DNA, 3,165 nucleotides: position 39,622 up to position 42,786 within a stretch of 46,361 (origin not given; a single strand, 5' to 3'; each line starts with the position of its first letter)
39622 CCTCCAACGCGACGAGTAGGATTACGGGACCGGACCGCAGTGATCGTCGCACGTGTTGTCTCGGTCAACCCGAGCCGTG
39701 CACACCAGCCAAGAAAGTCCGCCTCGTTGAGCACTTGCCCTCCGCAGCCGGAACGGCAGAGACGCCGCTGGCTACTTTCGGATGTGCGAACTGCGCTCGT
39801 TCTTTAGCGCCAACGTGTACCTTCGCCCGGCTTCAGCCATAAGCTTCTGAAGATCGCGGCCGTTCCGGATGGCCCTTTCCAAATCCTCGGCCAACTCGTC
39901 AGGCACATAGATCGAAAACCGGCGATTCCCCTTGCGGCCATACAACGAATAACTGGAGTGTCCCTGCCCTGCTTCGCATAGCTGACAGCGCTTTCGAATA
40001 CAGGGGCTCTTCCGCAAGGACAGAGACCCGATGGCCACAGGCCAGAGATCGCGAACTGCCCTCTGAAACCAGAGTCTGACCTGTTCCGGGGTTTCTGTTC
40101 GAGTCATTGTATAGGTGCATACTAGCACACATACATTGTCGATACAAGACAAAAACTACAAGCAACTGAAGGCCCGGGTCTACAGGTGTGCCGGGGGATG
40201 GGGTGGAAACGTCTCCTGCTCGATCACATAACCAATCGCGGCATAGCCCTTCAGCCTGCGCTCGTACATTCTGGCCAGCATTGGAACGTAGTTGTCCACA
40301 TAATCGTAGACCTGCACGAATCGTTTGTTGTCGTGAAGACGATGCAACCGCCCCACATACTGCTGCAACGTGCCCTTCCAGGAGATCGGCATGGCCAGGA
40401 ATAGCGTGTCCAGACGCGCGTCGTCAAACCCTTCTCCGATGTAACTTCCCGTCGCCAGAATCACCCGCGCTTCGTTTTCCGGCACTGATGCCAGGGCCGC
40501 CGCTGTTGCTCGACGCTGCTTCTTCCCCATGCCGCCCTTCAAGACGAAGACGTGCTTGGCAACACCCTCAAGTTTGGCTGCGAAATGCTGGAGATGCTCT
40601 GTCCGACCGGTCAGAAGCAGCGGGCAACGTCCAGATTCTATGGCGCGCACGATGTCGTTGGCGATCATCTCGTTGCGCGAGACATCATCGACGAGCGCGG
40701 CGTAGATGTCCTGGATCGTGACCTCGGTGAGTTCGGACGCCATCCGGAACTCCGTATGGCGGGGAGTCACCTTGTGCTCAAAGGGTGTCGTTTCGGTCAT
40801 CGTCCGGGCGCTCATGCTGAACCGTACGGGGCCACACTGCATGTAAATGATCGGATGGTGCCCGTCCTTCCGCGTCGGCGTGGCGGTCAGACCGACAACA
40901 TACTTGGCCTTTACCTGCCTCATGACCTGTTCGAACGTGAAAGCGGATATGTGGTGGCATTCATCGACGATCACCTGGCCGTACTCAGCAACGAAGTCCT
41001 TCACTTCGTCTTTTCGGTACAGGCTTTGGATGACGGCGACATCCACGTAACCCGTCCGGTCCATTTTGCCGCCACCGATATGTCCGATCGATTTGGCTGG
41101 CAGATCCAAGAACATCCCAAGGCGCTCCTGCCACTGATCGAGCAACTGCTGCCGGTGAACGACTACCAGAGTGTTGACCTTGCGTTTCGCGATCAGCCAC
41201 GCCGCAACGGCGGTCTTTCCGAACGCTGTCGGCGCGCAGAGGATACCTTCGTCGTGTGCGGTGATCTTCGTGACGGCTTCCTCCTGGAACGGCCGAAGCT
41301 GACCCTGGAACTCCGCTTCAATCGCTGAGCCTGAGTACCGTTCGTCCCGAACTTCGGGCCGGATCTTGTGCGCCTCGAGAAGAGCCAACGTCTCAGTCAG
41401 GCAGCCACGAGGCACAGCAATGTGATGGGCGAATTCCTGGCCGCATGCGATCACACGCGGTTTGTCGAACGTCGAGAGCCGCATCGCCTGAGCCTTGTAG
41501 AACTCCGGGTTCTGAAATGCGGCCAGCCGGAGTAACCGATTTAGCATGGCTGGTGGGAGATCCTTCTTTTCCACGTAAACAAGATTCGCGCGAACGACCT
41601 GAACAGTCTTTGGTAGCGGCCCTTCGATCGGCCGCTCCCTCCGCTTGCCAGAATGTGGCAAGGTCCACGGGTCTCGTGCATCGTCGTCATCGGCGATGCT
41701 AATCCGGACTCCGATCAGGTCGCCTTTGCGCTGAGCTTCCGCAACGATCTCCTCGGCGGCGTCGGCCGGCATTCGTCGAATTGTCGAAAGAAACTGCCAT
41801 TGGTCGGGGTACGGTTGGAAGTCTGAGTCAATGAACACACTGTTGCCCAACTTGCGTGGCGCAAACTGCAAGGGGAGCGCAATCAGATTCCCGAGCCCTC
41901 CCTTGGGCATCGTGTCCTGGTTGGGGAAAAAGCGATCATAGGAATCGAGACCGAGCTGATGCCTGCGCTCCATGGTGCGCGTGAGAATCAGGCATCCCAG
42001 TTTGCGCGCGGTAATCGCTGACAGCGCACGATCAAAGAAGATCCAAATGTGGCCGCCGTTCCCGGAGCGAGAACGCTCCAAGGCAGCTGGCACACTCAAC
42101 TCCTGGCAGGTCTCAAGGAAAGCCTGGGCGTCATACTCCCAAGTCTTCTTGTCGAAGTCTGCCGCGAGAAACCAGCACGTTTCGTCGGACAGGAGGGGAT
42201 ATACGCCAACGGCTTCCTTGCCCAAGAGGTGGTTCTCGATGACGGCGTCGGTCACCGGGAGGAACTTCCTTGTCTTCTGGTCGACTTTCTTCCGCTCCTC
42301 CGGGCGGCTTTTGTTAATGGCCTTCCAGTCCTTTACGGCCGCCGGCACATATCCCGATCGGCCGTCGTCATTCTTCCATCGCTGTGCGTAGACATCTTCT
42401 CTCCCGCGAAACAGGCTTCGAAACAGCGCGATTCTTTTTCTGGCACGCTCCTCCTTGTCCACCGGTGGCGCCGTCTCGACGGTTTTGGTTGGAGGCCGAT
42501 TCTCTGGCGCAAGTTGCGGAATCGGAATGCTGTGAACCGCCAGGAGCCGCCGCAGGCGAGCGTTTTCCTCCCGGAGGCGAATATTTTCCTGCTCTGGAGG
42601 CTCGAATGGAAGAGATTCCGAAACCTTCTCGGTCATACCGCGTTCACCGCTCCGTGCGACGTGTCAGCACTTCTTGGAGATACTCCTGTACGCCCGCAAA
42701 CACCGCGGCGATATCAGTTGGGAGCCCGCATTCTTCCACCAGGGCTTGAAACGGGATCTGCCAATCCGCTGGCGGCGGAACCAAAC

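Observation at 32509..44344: Complete Tn7-like transposon with exact termini and a 5-bp duplication, inserted inside an HNH gene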

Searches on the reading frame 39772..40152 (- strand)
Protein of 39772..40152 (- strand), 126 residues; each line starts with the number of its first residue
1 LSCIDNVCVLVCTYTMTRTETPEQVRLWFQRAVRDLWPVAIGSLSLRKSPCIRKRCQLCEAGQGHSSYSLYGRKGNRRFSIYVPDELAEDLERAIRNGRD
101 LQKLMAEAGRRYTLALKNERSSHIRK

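Call 4: search_protein_families(library=pfam, proteins=[window:39772-40152:-], max_evalue=0.01)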
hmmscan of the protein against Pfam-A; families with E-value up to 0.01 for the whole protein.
window:39772-40152:- (126 aa): 1 family
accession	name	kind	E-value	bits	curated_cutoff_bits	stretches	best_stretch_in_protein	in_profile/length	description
PF20586.3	DUF6788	-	8.6e-05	23.1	27.2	1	30-108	12-92/103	Family of unknown function (DUF6788)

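Call 46: search_solved_structures(query=window:39775-40107:-, max_evalue=10)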
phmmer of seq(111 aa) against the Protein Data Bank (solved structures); distinct sequences matched with E-value up to 10: 5.
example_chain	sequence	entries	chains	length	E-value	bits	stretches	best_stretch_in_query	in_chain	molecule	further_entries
6x89_S8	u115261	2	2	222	0.085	16.3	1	30-81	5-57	NADH dehydrogenase [ubiquinone] iron-sulfur protein 8, mitochondrial | NDUS8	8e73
9s1g_A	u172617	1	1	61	0.09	16.2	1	62-105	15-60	DBL6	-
6r2q_A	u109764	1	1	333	0.76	13.2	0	39-60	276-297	Cystathionine beta-synthase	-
9t4d_A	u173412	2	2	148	0.8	13.2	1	3-87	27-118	Diphosphoinositol polyphosphate phosphohydrolase 1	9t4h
2ihx_A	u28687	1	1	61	0.94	12.9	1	31-62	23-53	Nucleocapsid (NC) Protein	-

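Call 54: search_protein_families(library=padloc, proteins=[window:39772-40152:-], max_evalue=0.01)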
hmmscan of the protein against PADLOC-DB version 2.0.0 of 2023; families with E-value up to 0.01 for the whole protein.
window:39772-40152:- (126 aa): 0 families

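Call 55: search_protein_families(library=ncbifam, proteins=[window:39772-40152:-], max_evalue=0.01)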
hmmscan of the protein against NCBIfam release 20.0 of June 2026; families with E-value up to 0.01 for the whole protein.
window:39772-40152:- (126 aa): 0 families

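Call 63: find_homologous_proteins(query=window:39775-40107:-, max_evalue=0.001)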
Query seq(111 aa) (111 aa): 400 proteins with E <= 0.001 among 404 candidates; the best 120 are listed.
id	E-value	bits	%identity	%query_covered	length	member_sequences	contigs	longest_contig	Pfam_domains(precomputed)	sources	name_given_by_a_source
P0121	1.4e-66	239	98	100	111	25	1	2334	-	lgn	-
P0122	4.8e-66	237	98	100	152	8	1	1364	-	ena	-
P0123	3.7e-65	235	96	100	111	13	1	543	-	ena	-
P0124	1.5e-58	213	85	100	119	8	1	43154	-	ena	-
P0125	4.2e-58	212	87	100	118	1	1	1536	-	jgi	jgi:hypothetical protein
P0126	6.7e-58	211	86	100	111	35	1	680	-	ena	-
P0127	9.0e-58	211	86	100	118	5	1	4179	-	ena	-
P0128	9.1e-58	211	86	100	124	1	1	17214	-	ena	-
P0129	1.1e-57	211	86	100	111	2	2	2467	-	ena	-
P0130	1.2e-57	210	89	95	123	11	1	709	-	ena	-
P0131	1.2e-57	210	86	100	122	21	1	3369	-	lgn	-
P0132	2.0e-57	210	84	100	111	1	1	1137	-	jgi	jgi:hypothetical protein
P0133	2.3e-57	210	88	95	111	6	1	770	-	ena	-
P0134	2.4e-57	209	85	100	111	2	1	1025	-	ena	-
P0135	4.7e-57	209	88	95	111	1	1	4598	-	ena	-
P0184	5.6e-54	199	81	100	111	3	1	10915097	-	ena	-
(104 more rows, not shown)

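Call 68: find_encoding_contigs(protein=P0184, flank=10000, max_places=4)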
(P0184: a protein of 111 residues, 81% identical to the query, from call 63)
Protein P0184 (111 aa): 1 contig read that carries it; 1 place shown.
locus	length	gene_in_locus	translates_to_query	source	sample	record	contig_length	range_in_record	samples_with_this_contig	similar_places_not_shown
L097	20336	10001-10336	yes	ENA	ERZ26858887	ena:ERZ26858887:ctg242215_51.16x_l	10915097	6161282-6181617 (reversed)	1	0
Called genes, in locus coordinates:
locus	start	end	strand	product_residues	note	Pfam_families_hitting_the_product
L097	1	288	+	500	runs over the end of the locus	-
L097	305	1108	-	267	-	PF13441:Gly-zipper_YMGG (weak)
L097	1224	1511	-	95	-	-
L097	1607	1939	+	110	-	-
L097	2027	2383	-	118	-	-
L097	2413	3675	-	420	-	PF13203:DUF2201_N, PF09967:DUF2201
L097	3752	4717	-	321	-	-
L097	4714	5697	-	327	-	PF00004:AAA (weak), PF07728:AAA_5 (weak)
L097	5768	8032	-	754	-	PF04851:ResIII (faint), PF00271:Helicase_C (faint)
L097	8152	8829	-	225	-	-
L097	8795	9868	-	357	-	PF19587:DUF6094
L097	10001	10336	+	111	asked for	-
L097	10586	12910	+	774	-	PF08722:Tn7_TnsA-like_N (weak), PF00665:rve (weak)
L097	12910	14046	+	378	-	PF05621:TniB, PF01637:ATPase_2 (weak), PF13401:AAA_22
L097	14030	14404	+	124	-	-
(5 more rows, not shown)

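Call 69: predict_structure(alignment_id=A2)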
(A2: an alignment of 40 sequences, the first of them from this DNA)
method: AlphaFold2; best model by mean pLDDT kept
length: 111 residues; sequences in the alignment: 40
mean_pLDDT: 88.2   pTM: 0.67
mean pLDDT of the five models: 88.2, 78.0, 72.6, 64.9, 64.5
residues with pLDDT >= 90: 74; 70-90: 32; 50-70: 4; < 50: 1
segments of 3 or more residues with pLDDT < 50: none
pLDDT, mean of each block of 10 residues (from residue 1): 78 89 84 91 91 91 92 93 92 93 80 53
secondary structure, 60 per line:
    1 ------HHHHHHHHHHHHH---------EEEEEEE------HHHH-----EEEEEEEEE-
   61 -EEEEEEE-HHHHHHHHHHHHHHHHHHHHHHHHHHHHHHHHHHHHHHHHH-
elements in order: H7-19 E29-35 H42-45 E51-59 E62-68 H70-110

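Call 71: fold_search(model_id=the predicted structure, library=pdb)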
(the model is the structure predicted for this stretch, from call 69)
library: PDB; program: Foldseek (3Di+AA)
matches with E <= 10: 347; with E <= 0.001: 0
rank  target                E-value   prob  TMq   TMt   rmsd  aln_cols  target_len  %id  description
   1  8oh6_CF               2.5e-01  0.80  0.32  0.44   8.0        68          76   12  Crystal structure of the Candida albicans 80S ribosome in complex with Paromomycin (500umol) (released 2024-10-02)
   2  4tma_F                2.9e-01  0.21  0.23  0.09  13.8        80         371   12  Crystal structure of gyrase bound to its inhibitor YacG (released 2014-07-23)
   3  1e8o_D                3.7e-01  0.23  0.23  0.31  11.5        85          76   12  Core of the Alu domain of the mammalian SRP (released 2000-11-08)
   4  3j6x_78               4.1e-01  0.66  0.32  0.43   7.3        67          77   10  S. cerevisiae 80S ribosome bound with Taura syndrome virus (TSV) IRES, 5 degree rotation (Class II) (released 2014-06-11)
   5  4tma_B                4.4e-01  0.18  0.23  0.09  17.7        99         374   12  Crystal structure of gyrase bound to its inhibitor YacG (released 2014-07-23)
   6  5aox_B                5.6e-01  0.25  0.29  0.35  13.1        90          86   12  Human Alu RNA retrotransposition complex in the ribosome-stalling conformation (released 2015-11-11)
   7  8qdx_B                5.6e-01  0.16  0.24  0.05  12.9        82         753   12  E. coli DNA gyrase bound to a DNA crossover (released 2024-04-10)
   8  1fxk_A                6.3e-01  0.30  0.30  0.31  10.4       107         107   16  CRYSTAL STRUCTURE OF ARCHAEAL PREFOLDIN (GIMC). (released 2000-12-06)
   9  8qqs_D                6.3e-01  0.11  0.22  0.05  17.5        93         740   13  E. coli DNA gyrase bound to a linear part of a DNA minicircle (released 2024-04-10)
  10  6rku_B                7.1e-01  0.13  0.22  0.09  14.3        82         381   12  E. coli DNA Gyrase - DNA binding and cleavage domain in State 1 (released 2019-11-06)
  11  6ee0_A                7.6e-01  0.20  0.24  0.21   6.9        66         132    8  Crystal Structure of SNX23 PX domain (released 2018-08-22)
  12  6rkw_B                7.6e-01  0.14  0.24  0.05  13.9        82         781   12  CryoEM structure of the complete E. coli DNA Gyrase complex bound to a 130 bp DNA duplex (released 2019-11-06)
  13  3wco_A                7.6e-01  0.12  0.22  0.09  15.8       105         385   10  Crystal structure of the depentamerized mutant of N-terminal truncated selenocysteine synthase SelA (released 2014-01-22)
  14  2ywq_A                8.1e-01  0.13  0.21  0.24  12.3        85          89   13  Crystal structure of Thermus thermophilus Protein Y N-terminal domain (released 2008-04-15)
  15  3wcn_A                8.1e-01  0.10  0.23  0.08  16.5       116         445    9  Crystal structure of the depentamerized mutant of selenocysteine synthase SelA (released 2014-01-22)
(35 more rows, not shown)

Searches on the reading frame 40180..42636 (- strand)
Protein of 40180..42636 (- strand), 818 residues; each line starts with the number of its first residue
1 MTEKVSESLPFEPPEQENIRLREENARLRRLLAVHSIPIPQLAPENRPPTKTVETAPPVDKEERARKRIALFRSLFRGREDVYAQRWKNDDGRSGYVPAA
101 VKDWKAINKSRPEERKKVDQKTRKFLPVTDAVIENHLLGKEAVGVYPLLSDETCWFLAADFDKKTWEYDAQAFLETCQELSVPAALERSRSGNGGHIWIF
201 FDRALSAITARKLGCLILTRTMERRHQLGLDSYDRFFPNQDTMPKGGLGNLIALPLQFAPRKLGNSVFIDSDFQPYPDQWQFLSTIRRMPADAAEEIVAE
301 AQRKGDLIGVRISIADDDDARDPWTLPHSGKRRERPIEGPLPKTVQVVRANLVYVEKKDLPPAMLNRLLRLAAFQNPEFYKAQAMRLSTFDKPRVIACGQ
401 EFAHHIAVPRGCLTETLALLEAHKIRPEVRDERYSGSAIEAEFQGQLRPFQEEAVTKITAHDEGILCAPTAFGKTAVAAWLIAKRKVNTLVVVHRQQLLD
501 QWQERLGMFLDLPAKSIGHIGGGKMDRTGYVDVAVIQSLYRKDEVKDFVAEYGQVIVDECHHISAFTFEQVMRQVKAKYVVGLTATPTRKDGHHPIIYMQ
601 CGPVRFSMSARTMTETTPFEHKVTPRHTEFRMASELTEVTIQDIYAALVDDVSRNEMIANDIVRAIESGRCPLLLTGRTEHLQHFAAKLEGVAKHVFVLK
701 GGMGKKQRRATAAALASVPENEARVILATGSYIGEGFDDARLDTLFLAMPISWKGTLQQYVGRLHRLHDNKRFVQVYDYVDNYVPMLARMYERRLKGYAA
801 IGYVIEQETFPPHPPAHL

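Call 4: search_protein_families(library=pfam, proteins=[window:40180-42636:-], max_evalue=0.01)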
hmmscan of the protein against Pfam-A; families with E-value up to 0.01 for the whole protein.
window:40180-42636:- (818 aa): 5 families
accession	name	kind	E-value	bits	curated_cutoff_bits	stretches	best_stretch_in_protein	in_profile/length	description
PF22548.2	AEP-TOTE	-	1.5e-94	316.3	27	1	68-295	2-228/230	TOTE conflict system, Archaeo-Eukaryotic Primase domain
PF04851.21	ResIII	-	4.9e-25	88.8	22.5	1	446-589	3-164/164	Type III restriction enzyme, res subunit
PF00270.35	DEAD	-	1.1e-11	45.2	26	1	448-589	1-162/167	DEAD/DEAH box helicase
PF18766.7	SWI2_SNF2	-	0.00049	20.2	26.7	1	477-591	38-159/221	SWI2/SNF2 ATPase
PF00271.37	Helicase_C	-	0.003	18.2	23.5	1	667-767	13-109/110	Helicase conserved C-terminal domain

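Call 54: search_protein_families(library=padloc, proteins=[window:40180-42636:-], max_evalue=0.01)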
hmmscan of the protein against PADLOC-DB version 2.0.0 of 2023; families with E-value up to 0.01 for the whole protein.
window:40180-42636:- (818 aa): 19 families
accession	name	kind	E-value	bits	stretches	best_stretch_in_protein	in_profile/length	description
PDLC01465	PrimPol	-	1.7e-94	314.5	1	66-374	20-275/276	"CAS-I,CAS-II,CAS-III,CAS-IV,CAS-V,CAS-VI; associated"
PDLC01101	PrimPol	-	9.4e-26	88.5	2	127-291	163-331/490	adaptation polymerase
PDLC03658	mREase_IV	-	3.9e-14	49.3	1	459-592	240-376/953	Type IV methyl-directed restriction enzyme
PDLC02707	PbeA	-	3.4e-13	47.1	1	442-590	248-416/672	PbeA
PDLC03659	mREase_IV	-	7.8e-12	41.9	1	458-783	236-569/945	Type IV methyl-directed restriction enzyme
PDLC02704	PbeA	-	2.8e-10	37.3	1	444-590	252-421/682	PbeA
PDLC02706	PbeA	-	3.7e-06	23.8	1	551-590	395-434/722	PbeA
PDLC02503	BrxHI|BrxHII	-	6.5e-06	22.7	1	446-480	24-58/698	BrxHI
PDLC01146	Cas3d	-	1e-05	22.1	1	446-506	24-85/625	Cas3d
PDLC02703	PbeA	-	2.1e-05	21.3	1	424-506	224-311/626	PbeA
PDLC02030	Cas3d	-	8.4e-05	19.2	1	446-506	24-85/620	-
PDLC03960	SngC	-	0.00014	18.8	1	423-488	11-66/720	-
PDLC03747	RT_UG10_small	-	0.00025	17.9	1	124-275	35-192/824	DRT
PDLC03746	RT_UG10_large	-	0.00043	16.1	1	168-271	89-184/1688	DRT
PDLC02865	DpdF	-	0.00064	15.4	0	673-782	981-1085/1499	DpdF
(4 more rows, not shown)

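Call 55: search_protein_families(library=ncbifam, proteins=[window:40180-42636:-], max_evalue=0.01)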
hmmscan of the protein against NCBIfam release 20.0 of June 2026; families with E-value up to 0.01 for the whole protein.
window:40180-42636:- (818 aa): 10 families
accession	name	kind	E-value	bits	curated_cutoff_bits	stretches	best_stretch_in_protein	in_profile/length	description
NF040561.1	PrimPol_Msp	equivalog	5.1e-27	94.6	200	2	127-303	158-347/515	CRISPR-associated primase-polymerase type A1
NF045503.1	repair_heli_XPB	equivalog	6.4e-19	67.9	610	1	444-616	181-364/548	DNA repair helicase XPB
NF053632.1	heli_RadD_YejH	equivalog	1.1e-17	63.6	720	1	446-783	2-358/573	DNA repair helicase RadD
NF046051.1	restrict_EcoAI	equivalog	8.8e-11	40.9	550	1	448-598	159-324/768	EcoAI/FtnUII family type I restriction enzme subunit R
TIGR00603.1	rad25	subfamily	6.2e-09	34.6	328.7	1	431-593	242-419/734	DNA repair helicase rad25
TIGR04095.1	dnd_restrict_1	equivalog_domain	1e-06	28.1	600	1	446-509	8-77/451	DNA phosphorothioation system restriction enzyme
NF010337.0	PRK13766.1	equivalog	2e-06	26.2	610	1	448-592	18-178/781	Hef nuclease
NF042913.1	CyRepA1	equivalog_domain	6.5e-05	22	200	1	468-572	9-106/595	plasmid replication protein, CyRepA1 family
TIGR00348.1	hsdR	subfamily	0.0014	17.2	284.55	0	490-591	303-412/674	HsdR family type I site-specific deoxyribonuclease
NF042964.1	phospholipD_antiphage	equivalog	0.008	14.5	1100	0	446-514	228-305/895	phospholipase D-like domain-containing anti-phage protein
